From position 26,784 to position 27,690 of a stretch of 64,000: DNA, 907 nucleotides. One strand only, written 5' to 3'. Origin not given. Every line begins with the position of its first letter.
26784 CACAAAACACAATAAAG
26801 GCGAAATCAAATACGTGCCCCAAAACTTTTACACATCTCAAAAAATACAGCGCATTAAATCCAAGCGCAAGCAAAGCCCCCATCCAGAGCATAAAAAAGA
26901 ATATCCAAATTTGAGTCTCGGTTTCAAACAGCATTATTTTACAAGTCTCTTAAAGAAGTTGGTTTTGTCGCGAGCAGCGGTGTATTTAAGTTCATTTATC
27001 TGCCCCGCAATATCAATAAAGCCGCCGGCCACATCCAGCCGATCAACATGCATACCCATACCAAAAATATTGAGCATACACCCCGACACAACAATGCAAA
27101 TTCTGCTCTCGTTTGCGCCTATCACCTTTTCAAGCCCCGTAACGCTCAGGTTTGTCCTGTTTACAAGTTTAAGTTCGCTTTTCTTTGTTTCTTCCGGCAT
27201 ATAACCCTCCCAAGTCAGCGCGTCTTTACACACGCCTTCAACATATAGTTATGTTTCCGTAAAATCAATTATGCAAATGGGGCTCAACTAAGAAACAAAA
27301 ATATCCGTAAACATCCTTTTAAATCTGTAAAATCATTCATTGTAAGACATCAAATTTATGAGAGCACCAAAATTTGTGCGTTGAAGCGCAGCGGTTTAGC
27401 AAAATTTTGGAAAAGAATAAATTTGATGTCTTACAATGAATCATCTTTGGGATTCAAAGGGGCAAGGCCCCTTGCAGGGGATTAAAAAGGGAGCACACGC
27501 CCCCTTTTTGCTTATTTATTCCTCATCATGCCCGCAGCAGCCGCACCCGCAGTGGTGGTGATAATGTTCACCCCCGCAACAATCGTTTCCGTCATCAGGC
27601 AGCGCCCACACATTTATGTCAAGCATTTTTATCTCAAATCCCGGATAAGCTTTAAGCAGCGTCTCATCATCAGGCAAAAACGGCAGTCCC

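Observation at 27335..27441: Long hairpin element (module 2 family): perfect 24-bp stem with a conserved interior shared by copies at 13145-13253, 46884-46941 and 12065-12110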

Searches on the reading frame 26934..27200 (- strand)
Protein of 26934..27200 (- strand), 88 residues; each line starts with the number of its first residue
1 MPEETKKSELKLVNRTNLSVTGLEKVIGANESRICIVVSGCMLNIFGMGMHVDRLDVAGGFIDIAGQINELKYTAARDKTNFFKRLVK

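Call 14: find_related_loci(query=window:26934-27200:-, collection=genome_contigs, flank=10000)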
Query window:26934-27200:- (88 aa) in genome_contigs; peptide patterns used: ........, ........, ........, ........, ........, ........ (x = any residue, [..] = any of these).
189 stretches matched a pattern, but none encodes a relative of the query by tblastn (E <= 1e-3).

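Call 15: find_homologous_proteins(query=window:26934-27200:-)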
Query window:26934-27200:- (88 aa): 3 proteins with E <= 0.001 among 3 candidates.
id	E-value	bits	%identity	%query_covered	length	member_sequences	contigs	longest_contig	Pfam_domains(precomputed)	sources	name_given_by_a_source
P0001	3.3e-50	185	100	100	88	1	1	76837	PF07873.18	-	-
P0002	2.3e-38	147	77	100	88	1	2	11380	PF07873.18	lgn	-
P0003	4.5e-34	134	70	100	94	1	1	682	PF07873.18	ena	-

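Call 16: find_encoding_contigs(protein=P0002, flank=10000, max_places=10)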
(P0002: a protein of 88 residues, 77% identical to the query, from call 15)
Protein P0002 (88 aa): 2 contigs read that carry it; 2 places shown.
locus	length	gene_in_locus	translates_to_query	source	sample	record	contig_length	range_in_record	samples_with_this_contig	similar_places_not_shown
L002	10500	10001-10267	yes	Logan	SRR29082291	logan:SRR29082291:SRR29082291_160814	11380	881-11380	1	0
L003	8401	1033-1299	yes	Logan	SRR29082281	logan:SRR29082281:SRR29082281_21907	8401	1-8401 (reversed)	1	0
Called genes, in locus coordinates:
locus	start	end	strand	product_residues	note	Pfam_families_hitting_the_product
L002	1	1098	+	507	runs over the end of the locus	PF01841:Transglut_core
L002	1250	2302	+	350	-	PF00288:GHMP_kinases_N, PF08544:GHMP_kinases_C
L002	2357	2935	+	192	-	PF00702:Hydrolase (weak), PF08645:PNK3P (weak), PF13242:Hydrolase_like, PF13419:HAD_2 (weak)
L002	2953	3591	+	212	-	PF13580:SIS_2, PF01380:SIS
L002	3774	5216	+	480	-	PF03323:GerA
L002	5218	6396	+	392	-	PF03845:Spore_permease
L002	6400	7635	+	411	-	PF25198:Spore_GerAC_N, PF05504:Spore_GerAC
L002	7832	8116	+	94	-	PF01250:Ribosomal_S6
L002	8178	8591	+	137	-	PF00436:SSB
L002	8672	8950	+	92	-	PF01084:Ribosomal_S18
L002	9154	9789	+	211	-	-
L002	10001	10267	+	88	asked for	PF07873:YabP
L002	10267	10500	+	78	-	?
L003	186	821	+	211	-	-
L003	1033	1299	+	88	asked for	PF07873:YabP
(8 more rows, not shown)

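Call 17: find_encoding_contigs(protein=P0003, flank=10000, max_places=10)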
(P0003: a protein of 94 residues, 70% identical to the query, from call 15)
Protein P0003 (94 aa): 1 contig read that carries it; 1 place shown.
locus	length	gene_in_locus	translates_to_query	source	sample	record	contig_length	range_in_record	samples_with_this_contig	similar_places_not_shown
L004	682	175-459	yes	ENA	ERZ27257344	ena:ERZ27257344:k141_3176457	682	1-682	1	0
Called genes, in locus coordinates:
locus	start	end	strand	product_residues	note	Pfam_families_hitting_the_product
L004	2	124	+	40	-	?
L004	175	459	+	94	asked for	PF07873:YabP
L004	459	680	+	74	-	?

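Call 30: find_related_loci(query=A3, collection=genome_contigs, flank=10000)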
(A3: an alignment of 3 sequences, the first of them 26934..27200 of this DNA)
Query A3 (88 aa) in genome_contigs; peptide patterns used: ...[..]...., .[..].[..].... (x = any residue, [..] = any of these).
166 stretches matched a pattern, but none encodes a relative of the query by tblastn (E <= 1e-3).

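Call 35: find_related_loci(query=A3, collection=metagenome_contigs, flank=10000)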
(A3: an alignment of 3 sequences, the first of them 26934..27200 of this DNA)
Query A3 (88 aa) in metagenome_contigs; peptide patterns used: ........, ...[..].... (x = any residue, [..] = any of these).
198 stretches matched a pattern, but none encodes a relative of the query by tblastn (E <= 1e-3).

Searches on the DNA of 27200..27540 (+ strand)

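Call 39: search_rna_families(source=window, start=27200, end=27540, threshold=evalue, max_evalue=10)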
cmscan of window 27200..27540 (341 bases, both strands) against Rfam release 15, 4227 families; matches with E-value up to 10: 14.
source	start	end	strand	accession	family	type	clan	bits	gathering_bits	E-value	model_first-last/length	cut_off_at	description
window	27315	27462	+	RF04097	MIR2630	Gene; miRNA;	-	28.8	144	0.00056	1-229/229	no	MIR2630 microRNA precursor family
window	27328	27449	+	RF03926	MIR1435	Gene; miRNA;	-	26.5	94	0.06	1-186/186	no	MIR1435 microRNA precursor family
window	27317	27458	-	RF04150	MIR2655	Gene; miRNA;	-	26.4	122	0.036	1-267/267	no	MIR2655 microRNA precursor family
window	27321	27455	+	RF04205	MIR2606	Gene; miRNA;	-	25.6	139.7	0.096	1-165/165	no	MIR2606 microRNA precursor family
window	27335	27441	+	RF04209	MIR7533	Gene; miRNA;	-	24.2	230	0.0064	1-249/249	no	MIR7533 microRNA precursor family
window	27335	27441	-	RF04209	MIR7533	Gene; miRNA;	-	22.6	230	0.016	1-249/249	no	MIR7533 microRNA precursor family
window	27318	27459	+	RF04150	MIR2655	Gene; miRNA;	-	20.3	122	0.47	1-267/267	no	MIR2655 microRNA precursor family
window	27333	27444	+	RF04174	MIR4208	Gene; miRNA;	-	20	140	1.1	1-191/191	no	MIR4208 microRNA precursor family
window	27453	27512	+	RF01403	STnc290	Gene; sRNA;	-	19.5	60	0.47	1-65/65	no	STnc290 Hfq binding RNA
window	27421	27482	-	RF02697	LDH1_5p_UTR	Cis-reg;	-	17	113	2.2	1-102/102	no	LDH1 5'UTR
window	27452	27489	+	RF01359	CRISPR-DR46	Gene; CRISPR;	-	16.9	50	5.7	1-38/38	no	CRISPR RNA direct repeat element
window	27483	27528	-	RF02054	STnc420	Gene; sRNA;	-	14.8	70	4.7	8-54/58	no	Salmonella enterica sRNA STnc420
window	27455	27488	+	RF01323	CRISPR-DR10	Gene; CRISPR;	-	13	39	5.3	1-37/37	no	CRISPR RNA direct repeat element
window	27437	27516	+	RF01409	STnc250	Gene; sRNA;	-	12.6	42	6.6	1-94/94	no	STnc250 Hfq binding RNA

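Call 40: search_dna_similar(query=window:27300-27470:+, collection=plasmids, mode=distant, max_evalue=0.01)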
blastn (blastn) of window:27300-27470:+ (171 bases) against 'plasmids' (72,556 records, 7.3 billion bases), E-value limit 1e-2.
No match.

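Call 41: search_dna_similar(query=window:27300-27470:+, collection=phages, mode=distant, max_evalue=0.01)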
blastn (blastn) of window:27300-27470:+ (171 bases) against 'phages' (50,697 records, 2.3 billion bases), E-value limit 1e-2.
No match.
